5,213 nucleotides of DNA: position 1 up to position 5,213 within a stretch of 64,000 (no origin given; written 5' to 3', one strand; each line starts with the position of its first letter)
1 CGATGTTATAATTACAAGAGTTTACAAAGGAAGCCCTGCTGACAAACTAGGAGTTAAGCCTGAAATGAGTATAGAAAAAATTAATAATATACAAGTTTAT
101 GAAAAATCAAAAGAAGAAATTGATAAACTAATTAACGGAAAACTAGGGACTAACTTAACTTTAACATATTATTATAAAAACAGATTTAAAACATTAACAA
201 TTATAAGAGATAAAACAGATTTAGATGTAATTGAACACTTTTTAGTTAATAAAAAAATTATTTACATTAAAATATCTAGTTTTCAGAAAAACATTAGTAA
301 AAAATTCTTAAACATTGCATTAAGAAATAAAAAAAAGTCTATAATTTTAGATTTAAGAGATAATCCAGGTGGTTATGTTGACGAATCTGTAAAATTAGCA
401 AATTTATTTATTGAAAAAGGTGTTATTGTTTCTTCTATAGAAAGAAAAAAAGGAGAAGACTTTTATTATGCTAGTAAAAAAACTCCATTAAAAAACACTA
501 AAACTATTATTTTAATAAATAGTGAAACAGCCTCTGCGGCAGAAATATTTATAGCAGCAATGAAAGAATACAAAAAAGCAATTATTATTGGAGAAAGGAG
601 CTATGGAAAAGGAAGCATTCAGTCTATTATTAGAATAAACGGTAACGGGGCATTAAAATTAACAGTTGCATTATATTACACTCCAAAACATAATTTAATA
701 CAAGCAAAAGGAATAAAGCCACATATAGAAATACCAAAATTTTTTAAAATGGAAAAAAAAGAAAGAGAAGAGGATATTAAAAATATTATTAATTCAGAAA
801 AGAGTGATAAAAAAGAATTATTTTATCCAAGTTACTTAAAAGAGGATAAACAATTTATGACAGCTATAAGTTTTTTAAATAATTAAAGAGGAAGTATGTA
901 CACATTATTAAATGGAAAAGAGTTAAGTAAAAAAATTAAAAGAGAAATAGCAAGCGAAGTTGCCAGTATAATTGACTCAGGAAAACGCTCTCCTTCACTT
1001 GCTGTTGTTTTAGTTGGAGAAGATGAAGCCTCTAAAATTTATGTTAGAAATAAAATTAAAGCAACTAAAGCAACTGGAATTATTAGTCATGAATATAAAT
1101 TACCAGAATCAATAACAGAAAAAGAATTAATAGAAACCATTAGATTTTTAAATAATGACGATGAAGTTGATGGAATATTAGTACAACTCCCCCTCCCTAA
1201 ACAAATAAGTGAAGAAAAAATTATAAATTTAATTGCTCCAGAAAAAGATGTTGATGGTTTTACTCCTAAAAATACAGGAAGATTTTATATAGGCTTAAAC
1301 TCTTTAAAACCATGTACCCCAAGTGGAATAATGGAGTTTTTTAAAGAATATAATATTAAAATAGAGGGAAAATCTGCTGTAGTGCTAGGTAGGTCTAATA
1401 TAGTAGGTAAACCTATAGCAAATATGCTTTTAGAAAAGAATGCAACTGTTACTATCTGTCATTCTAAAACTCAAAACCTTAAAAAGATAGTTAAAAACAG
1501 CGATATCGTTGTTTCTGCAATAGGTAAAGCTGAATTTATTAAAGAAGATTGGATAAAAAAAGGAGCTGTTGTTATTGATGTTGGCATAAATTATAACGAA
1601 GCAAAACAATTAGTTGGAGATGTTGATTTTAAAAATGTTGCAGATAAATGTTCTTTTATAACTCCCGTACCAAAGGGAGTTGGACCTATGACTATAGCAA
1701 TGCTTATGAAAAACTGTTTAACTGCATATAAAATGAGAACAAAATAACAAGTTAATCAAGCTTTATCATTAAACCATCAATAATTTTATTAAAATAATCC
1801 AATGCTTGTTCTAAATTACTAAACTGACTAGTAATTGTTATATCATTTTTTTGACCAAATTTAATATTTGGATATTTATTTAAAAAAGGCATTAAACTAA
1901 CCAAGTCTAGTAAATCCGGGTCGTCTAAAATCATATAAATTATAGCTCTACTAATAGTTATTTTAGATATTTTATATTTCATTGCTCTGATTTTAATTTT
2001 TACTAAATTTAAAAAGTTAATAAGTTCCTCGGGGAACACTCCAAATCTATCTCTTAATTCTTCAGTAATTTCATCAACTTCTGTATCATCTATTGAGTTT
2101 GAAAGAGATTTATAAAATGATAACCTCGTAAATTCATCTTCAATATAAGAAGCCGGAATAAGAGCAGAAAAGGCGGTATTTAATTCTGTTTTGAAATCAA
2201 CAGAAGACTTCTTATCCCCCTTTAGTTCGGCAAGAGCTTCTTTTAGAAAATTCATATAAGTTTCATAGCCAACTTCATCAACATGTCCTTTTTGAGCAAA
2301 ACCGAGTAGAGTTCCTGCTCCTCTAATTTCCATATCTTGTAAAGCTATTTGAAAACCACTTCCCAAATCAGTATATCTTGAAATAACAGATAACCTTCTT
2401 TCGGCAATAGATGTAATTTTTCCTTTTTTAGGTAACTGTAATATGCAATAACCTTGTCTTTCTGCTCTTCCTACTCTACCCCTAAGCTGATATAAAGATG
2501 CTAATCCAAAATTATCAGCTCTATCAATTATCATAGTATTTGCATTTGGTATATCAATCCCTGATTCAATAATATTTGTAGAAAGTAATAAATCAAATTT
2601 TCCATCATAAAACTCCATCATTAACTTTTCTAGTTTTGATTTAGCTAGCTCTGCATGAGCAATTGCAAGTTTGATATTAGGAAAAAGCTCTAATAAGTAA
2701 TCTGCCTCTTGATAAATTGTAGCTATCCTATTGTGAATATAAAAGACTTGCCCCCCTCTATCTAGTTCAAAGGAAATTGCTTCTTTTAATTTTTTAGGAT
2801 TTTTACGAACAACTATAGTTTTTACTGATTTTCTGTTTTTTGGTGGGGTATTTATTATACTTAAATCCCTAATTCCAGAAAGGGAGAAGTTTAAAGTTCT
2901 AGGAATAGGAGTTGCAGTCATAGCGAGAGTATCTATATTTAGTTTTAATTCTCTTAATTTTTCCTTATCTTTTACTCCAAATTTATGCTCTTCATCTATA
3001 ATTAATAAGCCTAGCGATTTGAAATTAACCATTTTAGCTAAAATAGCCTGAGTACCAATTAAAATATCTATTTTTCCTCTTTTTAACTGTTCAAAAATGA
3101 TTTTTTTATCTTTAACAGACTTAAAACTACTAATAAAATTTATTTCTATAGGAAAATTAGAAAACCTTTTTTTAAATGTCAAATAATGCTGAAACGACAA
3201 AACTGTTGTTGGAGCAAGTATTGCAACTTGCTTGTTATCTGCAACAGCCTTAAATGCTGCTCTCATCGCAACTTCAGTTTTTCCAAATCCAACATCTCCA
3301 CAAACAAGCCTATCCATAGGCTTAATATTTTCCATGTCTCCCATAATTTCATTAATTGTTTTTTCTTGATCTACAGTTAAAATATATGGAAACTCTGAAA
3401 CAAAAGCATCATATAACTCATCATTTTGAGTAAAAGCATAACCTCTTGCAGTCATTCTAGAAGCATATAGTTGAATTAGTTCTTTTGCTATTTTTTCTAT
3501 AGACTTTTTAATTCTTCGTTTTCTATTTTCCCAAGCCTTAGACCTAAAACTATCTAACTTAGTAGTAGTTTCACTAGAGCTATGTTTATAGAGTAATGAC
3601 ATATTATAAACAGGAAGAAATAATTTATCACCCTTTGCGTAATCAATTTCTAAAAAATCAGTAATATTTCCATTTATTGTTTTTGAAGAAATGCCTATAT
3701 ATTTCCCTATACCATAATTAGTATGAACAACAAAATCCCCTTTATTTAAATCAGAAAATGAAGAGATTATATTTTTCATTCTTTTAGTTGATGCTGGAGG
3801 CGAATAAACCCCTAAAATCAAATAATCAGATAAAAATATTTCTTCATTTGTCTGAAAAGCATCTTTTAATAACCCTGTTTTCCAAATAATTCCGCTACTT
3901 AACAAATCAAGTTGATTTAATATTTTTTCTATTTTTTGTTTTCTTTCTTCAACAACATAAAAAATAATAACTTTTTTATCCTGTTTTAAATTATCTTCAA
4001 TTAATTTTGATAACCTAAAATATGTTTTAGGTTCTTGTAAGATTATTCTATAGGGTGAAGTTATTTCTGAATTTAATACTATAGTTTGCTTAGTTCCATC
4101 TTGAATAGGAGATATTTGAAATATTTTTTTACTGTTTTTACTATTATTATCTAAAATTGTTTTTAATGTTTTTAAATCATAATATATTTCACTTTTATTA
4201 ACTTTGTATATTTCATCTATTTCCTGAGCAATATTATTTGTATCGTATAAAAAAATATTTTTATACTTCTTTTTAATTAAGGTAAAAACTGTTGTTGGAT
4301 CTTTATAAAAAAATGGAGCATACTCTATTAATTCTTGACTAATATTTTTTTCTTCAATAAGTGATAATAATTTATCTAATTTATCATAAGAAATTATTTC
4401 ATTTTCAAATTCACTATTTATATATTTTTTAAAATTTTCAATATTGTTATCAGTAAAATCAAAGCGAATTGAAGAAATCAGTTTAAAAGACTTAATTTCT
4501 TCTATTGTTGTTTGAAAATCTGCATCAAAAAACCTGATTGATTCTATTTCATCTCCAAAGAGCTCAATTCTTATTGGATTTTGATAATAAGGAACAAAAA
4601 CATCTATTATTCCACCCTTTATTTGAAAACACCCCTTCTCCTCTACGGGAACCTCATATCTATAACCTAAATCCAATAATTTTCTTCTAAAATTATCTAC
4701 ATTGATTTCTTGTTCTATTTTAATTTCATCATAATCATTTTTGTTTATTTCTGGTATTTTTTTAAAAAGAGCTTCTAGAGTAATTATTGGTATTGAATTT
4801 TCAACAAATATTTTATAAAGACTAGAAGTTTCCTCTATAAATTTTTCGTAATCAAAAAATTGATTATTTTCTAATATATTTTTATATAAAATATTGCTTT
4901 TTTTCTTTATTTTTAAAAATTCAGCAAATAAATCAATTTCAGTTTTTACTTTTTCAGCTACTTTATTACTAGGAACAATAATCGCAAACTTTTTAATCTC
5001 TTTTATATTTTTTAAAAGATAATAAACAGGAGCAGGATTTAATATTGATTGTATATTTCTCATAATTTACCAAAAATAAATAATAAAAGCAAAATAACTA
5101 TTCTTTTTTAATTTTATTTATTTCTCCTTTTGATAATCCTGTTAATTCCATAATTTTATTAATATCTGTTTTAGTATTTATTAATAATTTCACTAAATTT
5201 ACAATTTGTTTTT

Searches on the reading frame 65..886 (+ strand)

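Call 30: search_protein_families(library=pfam, proteins=[window:65-886:+], max_evalue=0.0001)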
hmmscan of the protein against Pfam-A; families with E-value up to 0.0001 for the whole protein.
window:65-886:+ (273 aa): 1 family
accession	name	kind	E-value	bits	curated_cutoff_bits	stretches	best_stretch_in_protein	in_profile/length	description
PF03572.23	Peptidase_S41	-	1.6e-46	158.3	24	1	64-223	1-165/165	Peptidase family S41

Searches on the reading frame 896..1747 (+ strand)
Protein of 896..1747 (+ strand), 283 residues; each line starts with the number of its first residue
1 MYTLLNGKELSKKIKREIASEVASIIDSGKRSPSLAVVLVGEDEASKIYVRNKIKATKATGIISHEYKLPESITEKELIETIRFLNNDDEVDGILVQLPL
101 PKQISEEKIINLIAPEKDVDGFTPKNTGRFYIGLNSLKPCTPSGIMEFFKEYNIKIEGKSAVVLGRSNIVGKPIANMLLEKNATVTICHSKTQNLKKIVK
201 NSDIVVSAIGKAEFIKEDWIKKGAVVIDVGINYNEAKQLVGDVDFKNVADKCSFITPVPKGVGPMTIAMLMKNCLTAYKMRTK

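Call 30: search_protein_families(library=pfam, proteins=[window:896-1747:+], max_evalue=0.0001)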
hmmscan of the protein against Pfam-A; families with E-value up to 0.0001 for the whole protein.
window:896-1747:+ (283 aa): 2 families
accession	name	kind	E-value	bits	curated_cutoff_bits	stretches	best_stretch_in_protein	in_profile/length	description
PF02882.25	THF_DHG_CYH_C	-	2.4e-71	238.7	27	1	124-280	2-158/160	Tetrahydrofolate dehydrogenase/cyclohydrolase, NAD(P)-binding domain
PF00763.28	THF_DHG_CYH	-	1.1e-41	142.2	32.8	1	5-120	1-115/115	Tetrahydrofolate dehydrogenase/cyclohydrolase, catalytic domain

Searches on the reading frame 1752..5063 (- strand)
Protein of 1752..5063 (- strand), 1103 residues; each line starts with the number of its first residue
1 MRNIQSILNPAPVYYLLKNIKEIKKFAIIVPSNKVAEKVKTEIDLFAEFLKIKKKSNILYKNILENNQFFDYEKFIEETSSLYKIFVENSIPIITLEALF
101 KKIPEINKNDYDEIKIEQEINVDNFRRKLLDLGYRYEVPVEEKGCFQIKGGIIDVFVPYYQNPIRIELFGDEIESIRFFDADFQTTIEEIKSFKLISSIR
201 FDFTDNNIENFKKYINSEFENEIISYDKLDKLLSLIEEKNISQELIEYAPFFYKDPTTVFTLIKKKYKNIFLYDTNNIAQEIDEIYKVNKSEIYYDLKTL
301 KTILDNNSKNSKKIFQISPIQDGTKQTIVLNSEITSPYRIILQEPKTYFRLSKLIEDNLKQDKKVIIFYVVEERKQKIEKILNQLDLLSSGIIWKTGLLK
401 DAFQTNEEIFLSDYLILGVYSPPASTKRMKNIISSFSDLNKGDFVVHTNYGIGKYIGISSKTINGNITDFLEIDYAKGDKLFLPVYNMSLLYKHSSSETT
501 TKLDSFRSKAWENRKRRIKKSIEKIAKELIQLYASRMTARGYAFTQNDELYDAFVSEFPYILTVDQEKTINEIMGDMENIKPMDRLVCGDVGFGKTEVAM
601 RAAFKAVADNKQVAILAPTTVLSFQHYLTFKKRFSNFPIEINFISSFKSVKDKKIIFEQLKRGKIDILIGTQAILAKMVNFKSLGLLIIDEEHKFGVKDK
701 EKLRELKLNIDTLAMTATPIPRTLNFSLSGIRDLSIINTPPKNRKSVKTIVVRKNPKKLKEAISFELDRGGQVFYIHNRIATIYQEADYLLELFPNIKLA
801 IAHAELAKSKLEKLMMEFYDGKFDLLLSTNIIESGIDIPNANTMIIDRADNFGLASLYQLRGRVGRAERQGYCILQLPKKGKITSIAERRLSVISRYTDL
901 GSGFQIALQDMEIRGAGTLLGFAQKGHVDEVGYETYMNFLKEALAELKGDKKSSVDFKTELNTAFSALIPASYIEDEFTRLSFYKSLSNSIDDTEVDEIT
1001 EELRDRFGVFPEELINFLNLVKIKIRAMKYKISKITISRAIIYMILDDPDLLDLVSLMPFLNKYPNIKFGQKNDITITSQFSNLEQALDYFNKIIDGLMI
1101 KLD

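Call 30: search_protein_families(library=pfam, proteins=[window:1752-5063:-], max_evalue=0.0001)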
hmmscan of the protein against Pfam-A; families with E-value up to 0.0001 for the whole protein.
window:1752-5063:- (1103 aa): 7 families
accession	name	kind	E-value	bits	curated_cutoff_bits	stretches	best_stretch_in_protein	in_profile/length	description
PF00270.35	DEAD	-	3.4e-27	95.6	26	1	565-723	3-163/167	DEAD/DEAH box helicase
PF00271.37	Helicase_C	-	5e-24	85.1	23.5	1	757-867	4-109/110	Helicase conserved C-terminal domain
PF17757.6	UvrB_inter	-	1.8e-21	76.5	22.9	1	114-198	3-88/91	UvrB interaction domain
PF03461.20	TRCF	-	9.3e-21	74.4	25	1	965-1047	3-85/95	TRCF domain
PF02559.22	CarD_TRCF_RID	-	4.3e-16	59.2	23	1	439-493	1-55/57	CarD-like/TRCF RID domain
PF04851.21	ResIII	-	7.5e-09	36.1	22.5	1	566-719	8-162/164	Type III restriction enzyme, res subunit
PF22590.2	Cas3-like_C_2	-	2.1e-05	25.1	27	0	770-868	2-105/106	CRISPR-associated nuclease/helicase Cas3, C-terminal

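Call 32: find_related_loci(query=window:1752-5063:-, collection=genome_contigs, flank=1000)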
Query window:1752-5063:- (1103 aa) in genome_contigs; peptide patterns used: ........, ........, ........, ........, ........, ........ (x = any residue, [..] = any of these).
34 stretches matched a pattern, but none encodes a relative of the query by tblastn (E <= 1e-3).

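Call 67: find_homologous_proteins(query=window:1752-5063:-, max_evalue=1e-50)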
Query window:1752-5063:- (1103 aa): 475 proteins with E <= 1e-50 among 8000 candidates; the best 120 are listed.
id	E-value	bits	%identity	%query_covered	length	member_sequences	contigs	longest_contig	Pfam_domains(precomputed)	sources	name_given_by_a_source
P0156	0.0e+0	2399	100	100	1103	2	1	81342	PF02559.23,PF00270.36,PF17757.7,PF03461.21,PF00271.38,PF22590.3,PF04851.22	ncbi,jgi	-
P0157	0.0e+0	2127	87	100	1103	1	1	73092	PF02559.23,PF00270.36,PF17757.7,PF03461.21,PF00271.38,PF04851.22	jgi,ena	-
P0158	0.0e+0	1965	80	100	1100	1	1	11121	PF02559.23,PF00270.36,PF17757.7,PF03461.21,PF00271.38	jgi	jgi:transcription-repair coupling factor (superfamily II helicase)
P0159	0.0e+0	1426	60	100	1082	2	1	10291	PF02559.23,PF00270.36,PF17757.7,PF03461.21,PF00271.38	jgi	-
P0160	2.2e-212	726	41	89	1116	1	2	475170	PF02559.23,PF00270.36,PF17757.7,PF03461.21,PF00271.38,PF22590.3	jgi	jgi:transcription-repair coupling factor (superfamily II helicase)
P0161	3.2e-203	696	40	86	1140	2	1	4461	PF02559.23,PF00270.36,PF17757.7,PF03461.21,PF00271.38,PF04851.22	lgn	-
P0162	5.1e-201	688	46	59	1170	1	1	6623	PF21132.3,PF02559.23,PF00270.36,PF17757.7,PF03461.21,PF00271.38,PF04851.22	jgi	jgi:transcription-repair coupling factor (superfamily II helicase)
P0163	7.7e-201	688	37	92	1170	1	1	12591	PF21132.3,PF02559.23,PF00270.36,PF17757.7,PF03461.21,PF00271.38,PF04851.22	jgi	jgi:transcription-repair coupling factor (superfamily II helicase)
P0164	5.7e-199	682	40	84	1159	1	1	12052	PF02559.23,PF00270.36,PF17757.7,PF03461.21,PF00271.38,PF04851.22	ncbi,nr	ncbi:MAG: transcription-repair coupling factor [Candidatus Schekmanbacteria bacterium]|nr:MAG: trans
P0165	7.7e-197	675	46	59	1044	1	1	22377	PF02559.23,PF00270.36,PF17757.7,PF03461.21,PF00271.38,PF04851.22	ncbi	-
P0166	1.6e-196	674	35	96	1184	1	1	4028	PF02559.23,PF00270.36,PF00176.30,PF17757.7,PF03461.21,PF00271.38,PF22590.3,PF04851.22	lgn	-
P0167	1.0e-194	668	47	55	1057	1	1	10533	PF02559.23,PF00270.36,PF17757.7,PF03461.21,PF00271.38,PF04851.22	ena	-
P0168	3.5e-194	666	37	88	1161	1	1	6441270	PF02559.23,PF00270.36,PF17757.7,PF03461.21,PF00271.38,PF22590.3,PF04851.22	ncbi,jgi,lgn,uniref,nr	ncbi:transcription-repair coupling factor [Candidatus Formimonas warabiya]|uniref:Transcription-repa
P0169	1.0e-193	664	36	89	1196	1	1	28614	PF02559.23,PF00270.36,PF17757.7,PF03461.21,PF00271.38,PF04851.22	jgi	-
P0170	7.4e-193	661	47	55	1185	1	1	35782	PF21132.3,PF02559.23,PF00270.36,PF17757.7,PF03461.21,PF00271.38,PF22590.3,PF04851.22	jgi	jgi:transcription-repair coupling factor (superfamily II helicase)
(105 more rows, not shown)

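Call 68: list_cluster_members(proteins=[P0156, P0010, P0001])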
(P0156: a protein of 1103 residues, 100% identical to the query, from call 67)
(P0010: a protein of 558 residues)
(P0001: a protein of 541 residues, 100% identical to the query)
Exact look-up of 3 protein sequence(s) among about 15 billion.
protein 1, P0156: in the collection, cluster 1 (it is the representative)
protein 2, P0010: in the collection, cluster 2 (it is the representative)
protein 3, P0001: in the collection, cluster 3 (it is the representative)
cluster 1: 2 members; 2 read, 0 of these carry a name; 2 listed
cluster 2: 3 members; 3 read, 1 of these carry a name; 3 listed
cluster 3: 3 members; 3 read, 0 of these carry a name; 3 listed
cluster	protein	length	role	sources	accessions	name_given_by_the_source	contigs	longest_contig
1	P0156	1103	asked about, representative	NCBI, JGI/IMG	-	-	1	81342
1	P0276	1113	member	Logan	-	-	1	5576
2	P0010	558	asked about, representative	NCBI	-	-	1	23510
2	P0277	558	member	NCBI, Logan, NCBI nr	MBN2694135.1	hypothetical protein JXR93_05690 [bacterium] | hypothetical protein [bacterium]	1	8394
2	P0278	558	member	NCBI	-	-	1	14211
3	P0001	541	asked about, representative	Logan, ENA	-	-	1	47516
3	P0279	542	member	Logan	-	-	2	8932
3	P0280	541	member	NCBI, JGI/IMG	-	-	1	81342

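Call 71: find_encoding_contigs(protein=P0157, flank=10000, max_places=2)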
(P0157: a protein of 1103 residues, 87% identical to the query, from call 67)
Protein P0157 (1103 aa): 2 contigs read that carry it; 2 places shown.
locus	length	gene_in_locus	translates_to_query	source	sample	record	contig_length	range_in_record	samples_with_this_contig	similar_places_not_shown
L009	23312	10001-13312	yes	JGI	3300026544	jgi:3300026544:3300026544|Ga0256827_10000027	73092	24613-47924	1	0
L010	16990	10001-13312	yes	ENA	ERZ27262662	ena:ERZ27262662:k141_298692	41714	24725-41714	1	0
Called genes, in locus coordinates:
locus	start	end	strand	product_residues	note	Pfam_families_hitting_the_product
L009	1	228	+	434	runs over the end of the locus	PF00275:EPSP_synthase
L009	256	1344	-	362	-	PF02463:SMC_N, PF11398:DUF2813 (faint), PF13476:AAA_23, PF13304:AAA_21 (faint)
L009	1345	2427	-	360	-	PF08308:PEGA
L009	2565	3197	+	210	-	-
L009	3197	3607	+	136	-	PF01814:Hemerythrin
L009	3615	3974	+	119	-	-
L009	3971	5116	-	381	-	PF00512:HisKA, PF02518:HATPase_c, PF13589:HATPase_c_3 (weak)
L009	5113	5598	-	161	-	-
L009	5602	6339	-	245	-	PF01904:DUF72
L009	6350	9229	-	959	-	PF13191:AAA_16, PF17874:TPR_MalT (weak), PF24885:TPR_NPHP3 (weak), PF13424:TPR_12, PF13374:TPR_10 (weak), PF17874:TPR_MalT, PF13424:TPR_12, PF17874:TPR_MalT (weak), +7 more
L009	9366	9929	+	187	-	PF08534:Redoxin, PF00578:AhpC-TSA, PF00085:Thioredoxin (weak), PF13098:Thioredoxin_2 (weak), PF13905:Thioredoxin_8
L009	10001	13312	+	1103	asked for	PF17757:UvrB_inter, PF02559:CarD_TRCF_RID, PF00270:DEAD, PF04851:ResIII, PF00271:Helicase_C, PF03461:TRCF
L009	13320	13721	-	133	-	-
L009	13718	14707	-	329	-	PF13280:WYL (weak)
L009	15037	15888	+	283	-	PF13310:Virulence_RhuM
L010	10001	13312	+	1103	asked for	PF17757:UvrB_inter, PF02559:CarD_TRCF_RID, PF00270:DEAD, PF04851:ResIII, PF00271:Helicase_C, PF03461:TRCF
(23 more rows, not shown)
